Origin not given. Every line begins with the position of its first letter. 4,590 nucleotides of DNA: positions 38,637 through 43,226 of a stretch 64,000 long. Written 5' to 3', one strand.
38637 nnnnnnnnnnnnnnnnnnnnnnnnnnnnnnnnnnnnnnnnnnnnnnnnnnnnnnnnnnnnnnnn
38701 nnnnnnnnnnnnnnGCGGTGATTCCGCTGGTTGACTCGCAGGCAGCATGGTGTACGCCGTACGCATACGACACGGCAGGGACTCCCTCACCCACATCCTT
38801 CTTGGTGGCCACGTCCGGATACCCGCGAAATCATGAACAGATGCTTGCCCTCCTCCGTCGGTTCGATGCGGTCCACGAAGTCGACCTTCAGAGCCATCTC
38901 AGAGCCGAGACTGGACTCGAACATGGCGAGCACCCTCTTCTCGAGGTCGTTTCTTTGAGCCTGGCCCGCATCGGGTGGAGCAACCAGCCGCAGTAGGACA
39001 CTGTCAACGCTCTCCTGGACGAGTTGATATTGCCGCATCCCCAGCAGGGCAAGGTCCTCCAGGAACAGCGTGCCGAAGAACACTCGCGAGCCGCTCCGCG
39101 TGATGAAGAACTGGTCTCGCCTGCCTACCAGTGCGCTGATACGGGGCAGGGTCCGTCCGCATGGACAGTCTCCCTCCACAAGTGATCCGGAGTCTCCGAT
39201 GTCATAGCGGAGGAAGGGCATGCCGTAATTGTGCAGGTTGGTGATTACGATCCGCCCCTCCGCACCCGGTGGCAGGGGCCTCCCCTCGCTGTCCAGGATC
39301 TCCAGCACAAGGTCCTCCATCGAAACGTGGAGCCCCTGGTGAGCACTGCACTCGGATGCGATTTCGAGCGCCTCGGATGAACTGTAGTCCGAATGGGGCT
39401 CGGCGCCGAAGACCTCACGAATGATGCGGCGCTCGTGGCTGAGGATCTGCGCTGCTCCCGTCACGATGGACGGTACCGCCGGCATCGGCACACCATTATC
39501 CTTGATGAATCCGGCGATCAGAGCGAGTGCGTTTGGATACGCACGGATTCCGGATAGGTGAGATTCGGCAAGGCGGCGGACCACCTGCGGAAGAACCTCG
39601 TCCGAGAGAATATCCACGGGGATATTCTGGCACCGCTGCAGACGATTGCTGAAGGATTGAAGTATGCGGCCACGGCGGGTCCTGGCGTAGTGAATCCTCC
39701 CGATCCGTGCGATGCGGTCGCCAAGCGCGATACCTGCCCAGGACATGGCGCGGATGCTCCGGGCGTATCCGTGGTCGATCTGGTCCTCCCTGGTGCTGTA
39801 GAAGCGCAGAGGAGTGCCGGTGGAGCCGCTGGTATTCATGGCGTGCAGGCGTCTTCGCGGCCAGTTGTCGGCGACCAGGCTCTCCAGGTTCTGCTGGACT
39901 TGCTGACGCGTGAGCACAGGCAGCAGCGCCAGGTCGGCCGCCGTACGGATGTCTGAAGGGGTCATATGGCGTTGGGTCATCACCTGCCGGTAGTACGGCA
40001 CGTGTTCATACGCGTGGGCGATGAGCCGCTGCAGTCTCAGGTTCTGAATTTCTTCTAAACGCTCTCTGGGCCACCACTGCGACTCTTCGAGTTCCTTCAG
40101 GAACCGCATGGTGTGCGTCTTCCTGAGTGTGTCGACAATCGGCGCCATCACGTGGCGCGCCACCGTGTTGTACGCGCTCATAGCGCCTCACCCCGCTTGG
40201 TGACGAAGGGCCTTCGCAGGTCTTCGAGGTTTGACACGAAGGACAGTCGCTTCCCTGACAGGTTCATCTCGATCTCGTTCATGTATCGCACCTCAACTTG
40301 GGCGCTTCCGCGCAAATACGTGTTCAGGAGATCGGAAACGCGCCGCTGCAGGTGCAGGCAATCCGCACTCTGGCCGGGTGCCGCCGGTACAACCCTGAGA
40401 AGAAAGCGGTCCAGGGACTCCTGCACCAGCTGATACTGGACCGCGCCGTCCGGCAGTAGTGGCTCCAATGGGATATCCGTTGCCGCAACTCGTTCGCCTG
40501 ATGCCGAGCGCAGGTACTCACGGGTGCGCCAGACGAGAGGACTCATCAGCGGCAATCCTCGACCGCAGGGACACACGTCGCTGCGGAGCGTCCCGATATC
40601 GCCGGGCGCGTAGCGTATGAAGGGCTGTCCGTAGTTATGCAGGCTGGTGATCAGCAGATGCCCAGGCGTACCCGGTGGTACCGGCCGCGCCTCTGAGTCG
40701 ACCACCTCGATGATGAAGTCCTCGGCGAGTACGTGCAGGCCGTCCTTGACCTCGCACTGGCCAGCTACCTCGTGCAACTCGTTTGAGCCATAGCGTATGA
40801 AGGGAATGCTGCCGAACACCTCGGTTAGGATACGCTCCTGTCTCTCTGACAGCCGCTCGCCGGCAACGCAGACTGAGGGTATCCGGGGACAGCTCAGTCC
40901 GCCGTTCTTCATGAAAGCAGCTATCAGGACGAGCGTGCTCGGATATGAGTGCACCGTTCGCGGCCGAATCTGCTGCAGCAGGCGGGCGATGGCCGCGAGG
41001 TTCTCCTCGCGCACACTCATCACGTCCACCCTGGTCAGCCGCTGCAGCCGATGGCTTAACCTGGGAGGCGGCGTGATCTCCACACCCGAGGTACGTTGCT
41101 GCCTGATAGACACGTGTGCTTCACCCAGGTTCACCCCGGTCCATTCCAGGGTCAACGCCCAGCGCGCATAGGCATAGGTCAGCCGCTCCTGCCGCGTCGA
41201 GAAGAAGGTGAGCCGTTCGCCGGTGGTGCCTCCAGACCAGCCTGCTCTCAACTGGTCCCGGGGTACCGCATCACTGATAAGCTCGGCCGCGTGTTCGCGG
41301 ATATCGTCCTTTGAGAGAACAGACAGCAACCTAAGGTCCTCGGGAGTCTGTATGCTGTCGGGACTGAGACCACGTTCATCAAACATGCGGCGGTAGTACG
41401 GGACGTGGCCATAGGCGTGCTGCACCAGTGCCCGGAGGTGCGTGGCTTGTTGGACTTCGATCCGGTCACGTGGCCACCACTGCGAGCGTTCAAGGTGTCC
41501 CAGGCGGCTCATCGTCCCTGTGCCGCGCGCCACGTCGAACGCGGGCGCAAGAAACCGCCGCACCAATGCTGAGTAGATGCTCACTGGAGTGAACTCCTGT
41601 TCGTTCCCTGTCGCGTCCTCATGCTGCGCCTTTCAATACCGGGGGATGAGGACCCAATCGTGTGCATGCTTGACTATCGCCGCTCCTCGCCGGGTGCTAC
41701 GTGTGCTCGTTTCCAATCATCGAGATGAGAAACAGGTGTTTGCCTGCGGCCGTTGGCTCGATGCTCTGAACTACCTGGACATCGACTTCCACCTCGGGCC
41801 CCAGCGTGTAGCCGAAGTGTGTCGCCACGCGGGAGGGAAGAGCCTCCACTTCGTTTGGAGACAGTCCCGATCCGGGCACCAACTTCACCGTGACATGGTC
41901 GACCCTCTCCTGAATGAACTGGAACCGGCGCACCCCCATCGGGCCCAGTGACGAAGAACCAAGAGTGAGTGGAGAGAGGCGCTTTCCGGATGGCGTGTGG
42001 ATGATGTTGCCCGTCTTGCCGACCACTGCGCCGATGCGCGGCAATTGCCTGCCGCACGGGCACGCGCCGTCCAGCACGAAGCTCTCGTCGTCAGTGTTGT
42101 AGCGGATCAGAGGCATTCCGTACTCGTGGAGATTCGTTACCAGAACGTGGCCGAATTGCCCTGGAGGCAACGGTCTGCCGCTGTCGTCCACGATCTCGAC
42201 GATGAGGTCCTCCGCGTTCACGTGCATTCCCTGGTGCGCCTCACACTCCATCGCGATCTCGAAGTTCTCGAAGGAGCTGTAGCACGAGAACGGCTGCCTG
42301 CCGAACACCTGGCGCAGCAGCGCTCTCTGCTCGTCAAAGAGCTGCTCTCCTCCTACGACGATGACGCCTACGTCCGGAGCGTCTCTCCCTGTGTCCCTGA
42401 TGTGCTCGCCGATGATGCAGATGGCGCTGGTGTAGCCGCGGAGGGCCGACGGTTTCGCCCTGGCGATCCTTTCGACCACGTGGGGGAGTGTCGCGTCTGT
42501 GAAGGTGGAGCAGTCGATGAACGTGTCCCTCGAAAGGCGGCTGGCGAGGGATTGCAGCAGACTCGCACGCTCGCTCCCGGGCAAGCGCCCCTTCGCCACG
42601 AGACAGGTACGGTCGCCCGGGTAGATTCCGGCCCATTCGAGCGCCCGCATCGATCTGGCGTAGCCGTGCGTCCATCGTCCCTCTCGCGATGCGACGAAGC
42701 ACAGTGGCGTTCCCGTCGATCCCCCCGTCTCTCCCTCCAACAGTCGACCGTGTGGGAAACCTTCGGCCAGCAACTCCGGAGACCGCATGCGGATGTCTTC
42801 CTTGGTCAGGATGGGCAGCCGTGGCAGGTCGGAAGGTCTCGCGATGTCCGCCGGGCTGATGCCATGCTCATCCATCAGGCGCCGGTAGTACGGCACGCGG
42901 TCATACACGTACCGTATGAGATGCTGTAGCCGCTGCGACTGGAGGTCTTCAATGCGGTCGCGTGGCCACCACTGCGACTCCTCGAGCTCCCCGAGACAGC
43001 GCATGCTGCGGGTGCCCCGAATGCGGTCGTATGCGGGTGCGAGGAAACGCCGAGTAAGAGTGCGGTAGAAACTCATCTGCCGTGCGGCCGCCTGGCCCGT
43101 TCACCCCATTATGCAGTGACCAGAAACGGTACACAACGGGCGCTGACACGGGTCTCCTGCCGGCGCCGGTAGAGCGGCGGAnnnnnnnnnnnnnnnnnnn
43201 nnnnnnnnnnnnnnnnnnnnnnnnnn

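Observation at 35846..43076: Five head-to-tail, diverged but intact paralogs of a PaaK/CapK/F390-synthetase-type adenylate-forming ligase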

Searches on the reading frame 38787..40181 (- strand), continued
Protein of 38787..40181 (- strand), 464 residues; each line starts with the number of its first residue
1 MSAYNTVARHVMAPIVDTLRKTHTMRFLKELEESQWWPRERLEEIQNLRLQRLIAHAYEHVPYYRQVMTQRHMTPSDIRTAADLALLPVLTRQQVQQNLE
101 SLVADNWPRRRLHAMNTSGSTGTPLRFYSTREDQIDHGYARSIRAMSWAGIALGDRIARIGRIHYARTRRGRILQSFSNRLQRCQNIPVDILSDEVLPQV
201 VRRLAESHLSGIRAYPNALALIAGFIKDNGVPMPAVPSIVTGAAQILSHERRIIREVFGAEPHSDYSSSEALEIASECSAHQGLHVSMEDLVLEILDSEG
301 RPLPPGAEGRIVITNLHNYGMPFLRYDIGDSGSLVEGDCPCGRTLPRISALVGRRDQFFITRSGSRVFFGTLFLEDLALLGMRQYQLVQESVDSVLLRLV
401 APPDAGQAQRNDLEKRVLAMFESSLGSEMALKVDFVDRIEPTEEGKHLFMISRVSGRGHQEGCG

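Call 59: find_encoding_contigs(protein=P0074, flank=7000, max_places=2)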
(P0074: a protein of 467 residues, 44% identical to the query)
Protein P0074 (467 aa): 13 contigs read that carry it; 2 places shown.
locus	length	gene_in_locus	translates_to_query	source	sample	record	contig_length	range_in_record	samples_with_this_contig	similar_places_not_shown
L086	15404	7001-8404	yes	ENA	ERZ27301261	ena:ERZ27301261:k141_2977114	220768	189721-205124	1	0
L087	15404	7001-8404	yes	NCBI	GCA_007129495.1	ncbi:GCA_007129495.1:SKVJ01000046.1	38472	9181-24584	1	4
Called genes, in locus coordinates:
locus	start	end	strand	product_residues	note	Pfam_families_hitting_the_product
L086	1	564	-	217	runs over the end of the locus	PF02001:DUF134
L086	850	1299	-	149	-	PF19663:DUF6166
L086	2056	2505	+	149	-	-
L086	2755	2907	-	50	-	-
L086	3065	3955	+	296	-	PF02645:DegV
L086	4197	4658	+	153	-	-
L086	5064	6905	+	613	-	PF00009:GTP_EFTU, PF22042:EF-G_D2, PF03144:GTP_EFTU_D2, PF14492:EFG_III (faint), PF00679:EFG_C, PF21018:BipA_C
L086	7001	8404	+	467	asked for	PF27533:CapK_C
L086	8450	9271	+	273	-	PF27533:CapK_C (weak)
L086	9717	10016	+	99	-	-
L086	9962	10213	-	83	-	-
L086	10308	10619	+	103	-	-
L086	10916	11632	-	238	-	PF01863:YgjP-like, PF10263:SprT-like (faint), PF08325:WLM (weak)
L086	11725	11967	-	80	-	-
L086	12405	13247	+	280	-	PF25231:DUF7847 (faint)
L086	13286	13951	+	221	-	PF13489:Methyltransf_23, PF13847:Methyltransf_31 (weak), PF08241:Methyltransf_11, PF08242:Methyltransf_12, PF13649:Methyltransf_25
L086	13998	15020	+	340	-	PF00005:ABC_tran, PF13304:AAA_21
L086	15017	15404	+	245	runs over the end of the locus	PF01061:ABC2_membrane, PF03379:CcmB (weak), PF12698:ABC2_membrane_3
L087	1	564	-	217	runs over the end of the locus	PF02001:DUF134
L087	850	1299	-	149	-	PF19663:DUF6166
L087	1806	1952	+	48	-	-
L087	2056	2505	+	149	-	-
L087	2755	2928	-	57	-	-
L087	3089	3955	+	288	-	PF02645:DegV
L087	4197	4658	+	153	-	-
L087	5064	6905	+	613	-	PF00009:GTP_EFTU, PF22042:EF-G_D2, PF03144:GTP_EFTU_D2, PF14492:EFG_III (faint), PF00679:EFG_C, PF21018:BipA_C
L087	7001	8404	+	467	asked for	PF27533:CapK_C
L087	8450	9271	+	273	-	PF27533:CapK_C (weak)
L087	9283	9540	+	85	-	-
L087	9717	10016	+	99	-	-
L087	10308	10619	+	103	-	-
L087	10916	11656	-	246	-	PF01863:YgjP-like, PF10263:SprT-like (faint), PF08325:WLM (weak)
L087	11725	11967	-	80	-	-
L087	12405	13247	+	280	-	PF25231:DUF7847 (faint)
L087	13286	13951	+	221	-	PF13489:Methyltransf_23, PF13847:Methyltransf_31 (weak), PF08241:Methyltransf_11, PF08242:Methyltransf_12, PF13649:Methyltransf_25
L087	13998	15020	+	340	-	PF00005:ABC_tran, PF13304:AAA_21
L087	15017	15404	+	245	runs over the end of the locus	PF01061:ABC2_membrane, PF03379:CcmB (weak), PF12698:ABC2_membrane_3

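Call 81: predict_structure(alignment_id=A4)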
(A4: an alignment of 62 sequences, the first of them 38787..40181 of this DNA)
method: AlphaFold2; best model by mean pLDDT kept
length: 464 residues; sequences in the alignment: 62
mean_pLDDT: 91.2   pTM: 0.89
mean pLDDT of the five models: 91.2, 90.5, 89.3, 87.7, 87.6
residues with pLDDT >= 90: 350; 70-90: 96; 50-70: 10; < 50: 8
segments of 3 or more residues with pLDDT < 50: 457-464
pLDDT, mean of each block of 10 residues (from residue 1): 91 94 96 95 97 98 98 97 96 92 96 87 90 94 96 96 83 88 91 89 95 95 95 94 90 96 94 95 96 96 95 97 95 94 94 79 82 89 92 93 92 95 84 92 70 63 33
secondary structure, 60 per line:
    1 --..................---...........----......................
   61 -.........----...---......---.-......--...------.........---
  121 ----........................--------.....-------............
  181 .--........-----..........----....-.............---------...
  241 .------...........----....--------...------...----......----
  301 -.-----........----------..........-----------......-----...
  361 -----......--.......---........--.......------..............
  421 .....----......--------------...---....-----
elements in order: H3-20 H24-34 H39-60 H62-70 H81-86 H92-97 E112-117 E125-130 H131-148 E157-161 H169-181 E184-188 H197-206 E211-214 H216-228 E238-241 H248-258 E263-266 E275-277 E284-286 E291-296 E308-315 E326-335 E347-352 E358-360 E366-368 H374-380 E384-391 E394-400 H407-425 E430-435 E450-452 H456-459
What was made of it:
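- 38787..40181 (-): Ligase C (464 aa). Modelled as a PaaK-fold two-domain enzyme. AF2 model pLDDT 91.2 (call 81).
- On ANL / PaaK-fold adenylate-forming superfamily: AF2 model of copy C has pLDDT 91.2 and pTM 0.89 (call 81).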

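Call 83: fold_search(model_id=the predicted structure, library=pdb)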
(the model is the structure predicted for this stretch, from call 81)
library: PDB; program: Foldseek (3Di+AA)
matches with E <= 10: 1753; with E <= 0.001: 533
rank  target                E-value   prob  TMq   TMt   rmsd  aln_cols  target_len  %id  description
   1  4r1l_B                9.0e-33  1.00  0.59  0.65  14.1       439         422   21  Crystal structure of a Putative Acyl-CoA ligase (BT_0428) from Bacteroides thetaiotaomicron VPI-5482 at 2.42 A resolut (released 2014-08-27)
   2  4rvn_B                1.1e-32  1.00  0.59  0.64  14.2       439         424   22  Crystal structure of a Putative Acyl-CoA ligase (BT_0428) from Bacteroides thetaiotaomicron VPI-5482 at 2.20 A resolut (released 2015-01-21)
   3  4r1m_D                4.4e-32  1.00  0.59  0.64  14.1       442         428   22  Crystal structure of a Putative Acyl-CoA ligase (BT_0428) from Bacteroides thetaiotaomicron VPI-5482 at 2.48 A resolut (released 2014-08-27)
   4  4r1m_C                1.0e-31  1.00  0.63  0.67   7.9       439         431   22  Crystal structure of a Putative Acyl-CoA ligase (BT_0428) from Bacteroides thetaiotaomicron VPI-5482 at 2.48 A resolut (released 2014-08-27)
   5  4r1m_B                1.2e-31  1.00  0.59  0.64  14.1       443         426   22  Crystal structure of a Putative Acyl-CoA ligase (BT_0428) from Bacteroides thetaiotaomicron VPI-5482 at 2.48 A resolut (released 2014-08-27)
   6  4r1m_A                1.6e-31  1.00  0.63  0.67   7.8       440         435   22  Crystal structure of a Putative Acyl-CoA ligase (BT_0428) from Bacteroides thetaiotaomicron VPI-5482 at 2.48 A resolut (released 2014-08-27)
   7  4rvn_D                1.6e-31  1.00  0.59  0.64  14.1       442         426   20  Crystal structure of a Putative Acyl-CoA ligase (BT_0428) from Bacteroides thetaiotaomicron VPI-5482 at 2.20 A resolut (released 2015-01-21)
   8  2y27_A                1.7e-31  1.00  0.58  0.63  14.0       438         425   24  crystal structure of PaaK1 in complex with ATP from Burkholderia cenocepacia (released 2011-05-04)
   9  4rvo_D                1.8e-31  1.00  0.59  0.63  14.2       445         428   21  Crystal structure of a Putative Acyl-CoA ligase (BT_0428) from Bacteroides thetaiotaomicron VPI-5482 at 2.41 A resolut (released 2014-12-31)
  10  2y27_B                2.5e-31  1.00  0.58  0.62  13.8       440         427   24  crystal structure of PaaK1 in complex with ATP from Burkholderia cenocepacia (released 2011-05-04)
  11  4rvo_B                3.0e-31  1.00  0.59  0.64  14.2       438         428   22  Crystal structure of a Putative Acyl-CoA ligase (BT_0428) from Bacteroides thetaiotaomicron VPI-5482 at 2.41 A resolut (released 2014-12-31)
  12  4r1l_C                7.5e-31  1.00  0.63  0.66   8.1       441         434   22  Crystal structure of a Putative Acyl-CoA ligase (BT_0428) from Bacteroides thetaiotaomicron VPI-5482 at 2.42 A resolut (released 2014-08-27)
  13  2y4o_A                1.3e-30  1.00  0.62  0.66   7.9       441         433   23  Crystal Structure of PaaK2 in complex with phenylacetyl adenylate (released 2011-03-09)
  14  2y4o_B                1.3e-30  1.00  0.62  0.66   7.9       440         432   23  Crystal Structure of PaaK2 in complex with phenylacetyl adenylate (released 2011-03-09)
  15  4r1l_A                1.6e-30  1.00  0.62  0.66   7.9       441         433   21  Crystal structure of a Putative Acyl-CoA ligase (BT_0428) from Bacteroides thetaiotaomicron VPI-5482 at 2.42 A resolut (released 2014-08-27)
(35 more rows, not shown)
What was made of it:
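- On ANL / PaaK-fold adenylate-forming superfamily: Foldseek against PDB gives BT_0428 at 9e-33 and PaaK1 at 1.7e-31 (call 83).
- Closest known: Phenylacetate-CoA ligase PaaK. Same: Same two-domain fold, with 19-24% identity in the Foldseek alignments (call 83).
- Closest known: Benzoxazole/amide-ester forming PaaK-family ligases AjiA1, NatL2. Same: Same fold (Foldseek E 1e-22 to 1e-26; call 83).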

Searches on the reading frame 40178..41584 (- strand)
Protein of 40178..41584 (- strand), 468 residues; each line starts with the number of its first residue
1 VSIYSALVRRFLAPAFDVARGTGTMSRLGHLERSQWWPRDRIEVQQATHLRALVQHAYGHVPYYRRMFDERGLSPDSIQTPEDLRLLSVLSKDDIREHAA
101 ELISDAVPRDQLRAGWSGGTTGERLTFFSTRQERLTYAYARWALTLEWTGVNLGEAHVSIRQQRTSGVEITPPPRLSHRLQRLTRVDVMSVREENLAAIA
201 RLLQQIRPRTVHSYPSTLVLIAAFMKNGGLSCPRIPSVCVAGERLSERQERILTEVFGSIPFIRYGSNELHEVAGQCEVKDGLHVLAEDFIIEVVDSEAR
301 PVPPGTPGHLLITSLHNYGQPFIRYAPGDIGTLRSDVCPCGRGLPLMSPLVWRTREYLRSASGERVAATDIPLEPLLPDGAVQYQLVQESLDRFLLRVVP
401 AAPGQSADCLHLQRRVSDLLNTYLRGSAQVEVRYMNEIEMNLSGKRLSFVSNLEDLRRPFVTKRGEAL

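Call 3: search_protein_families(library=pfam, proteins=[window:40178-41584:-], max_evalue=0.01)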
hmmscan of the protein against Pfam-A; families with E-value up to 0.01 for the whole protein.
window:40178-41584:- (468 aa): 1 family
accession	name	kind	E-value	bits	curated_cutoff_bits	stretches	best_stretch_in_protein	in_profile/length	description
PF00501.34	AMP-binding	-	0.00044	19.6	29.9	1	196-314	245-376/384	AMP-binding enzyme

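Call 4: search_protein_families(library=ncbifam, proteins=[window:40178-41584:-], max_evalue=0.01)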
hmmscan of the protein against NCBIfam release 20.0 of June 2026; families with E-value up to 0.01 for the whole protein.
window:40178-41584:- (468 aa): 7 families
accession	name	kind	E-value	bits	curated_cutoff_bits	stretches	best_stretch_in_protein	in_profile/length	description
NF045666.1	DVU1553_fam_AMP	equivalog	1.5e-35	122.8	300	1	38-353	19-330/331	DVU_1553 family AMP-dependent CoA ligase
NF041878.1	paak_haloarch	equivalog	1.2e-30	106.4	700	1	37-358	8-329/427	phenylacetate--CoA ligase PaaK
NF053551.1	FlxY_rubin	equivalog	1.1e-28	100.2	520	2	260-359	229-328/424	flexirubin biosynthesis putative acyl-CoA ligase FlxY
TIGR02155.1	PA_CoA_ligase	equivalog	6.2e-23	81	646.3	2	39-125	5-91/422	phenylacetate--CoA ligase PaaK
TIGR03335.1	F390_ftsA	equivalog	5.6e-20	71.5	458.7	1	48-343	20-319/445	coenzyme F390 synthetase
NF041217.1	BagE_FevW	exception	8.5e-16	57.9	800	1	197-351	153-309/424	bagremycin/ferroverdin synthetase BagE/FevW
TIGR02304.1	aden_form_hyp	equivalog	3.9e-05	22.8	251.9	1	200-344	180-316/430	F390 synthetase-related protein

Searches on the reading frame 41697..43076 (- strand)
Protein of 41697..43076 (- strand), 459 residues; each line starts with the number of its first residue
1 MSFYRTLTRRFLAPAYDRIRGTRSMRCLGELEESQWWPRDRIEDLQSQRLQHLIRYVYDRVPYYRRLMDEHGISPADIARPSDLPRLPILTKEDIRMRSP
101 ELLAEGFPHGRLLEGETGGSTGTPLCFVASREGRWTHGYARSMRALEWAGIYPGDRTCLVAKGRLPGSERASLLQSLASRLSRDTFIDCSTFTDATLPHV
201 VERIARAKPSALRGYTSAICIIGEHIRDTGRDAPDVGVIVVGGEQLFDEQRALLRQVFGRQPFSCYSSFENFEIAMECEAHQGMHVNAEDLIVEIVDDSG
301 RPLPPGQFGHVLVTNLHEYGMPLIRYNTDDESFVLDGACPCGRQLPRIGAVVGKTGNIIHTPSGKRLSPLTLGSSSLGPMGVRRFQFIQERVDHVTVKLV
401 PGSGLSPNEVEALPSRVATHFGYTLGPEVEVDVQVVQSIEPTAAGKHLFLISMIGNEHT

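Call 3: search_protein_families(library=pfam, proteins=[window:41697-43076:-], max_evalue=0.01)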
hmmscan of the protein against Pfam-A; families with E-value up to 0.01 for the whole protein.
window:41697-43076:- (459 aa): 0 families

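Call 4: search_protein_families(library=ncbifam, proteins=[window:41697-43076:-], max_evalue=0.01)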
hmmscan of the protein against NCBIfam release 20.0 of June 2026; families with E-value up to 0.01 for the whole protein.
window:41697-43076:- (459 aa): 7 families
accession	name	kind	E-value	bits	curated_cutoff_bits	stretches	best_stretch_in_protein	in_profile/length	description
NF045666.1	DVU1553_fam_AMP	equivalog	5.4e-44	150.6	300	1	38-354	19-330/331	DVU_1553 family AMP-dependent CoA ligase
NF053551.1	FlxY_rubin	equivalog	5.3e-35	121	520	2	261-360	229-328/424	flexirubin biosynthesis putative acyl-CoA ligase FlxY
NF041878.1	paak_haloarch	equivalog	3.8e-32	111.4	700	1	34-359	5-329/427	phenylacetate--CoA ligase PaaK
TIGR02155.1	PA_CoA_ligase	equivalog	2.4e-25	89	646.3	1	38-359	4-321/422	phenylacetate--CoA ligase PaaK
TIGR03335.1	F390_ftsA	equivalog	2.9e-24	85.6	458.7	1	40-349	12-324/445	coenzyme F390 synthetase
NF041217.1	BagE_FevW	exception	3.1e-12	46.2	800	1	106-368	65-323/424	bagremycin/ferroverdin synthetase BagE/FevW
TIGR02304.1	aden_form_hyp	equivalog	4e-07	29.4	251.9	1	199-363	178-334/430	F390 synthetase-related protein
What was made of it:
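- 41697..43076 (-): Ligase A (459 aa), first gene of the array. Orthogroup A/a, which also occurs as singletons elsewhere in related genomes. Signature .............DDES and GKTG. PaaK-superfamily hits (call 4).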
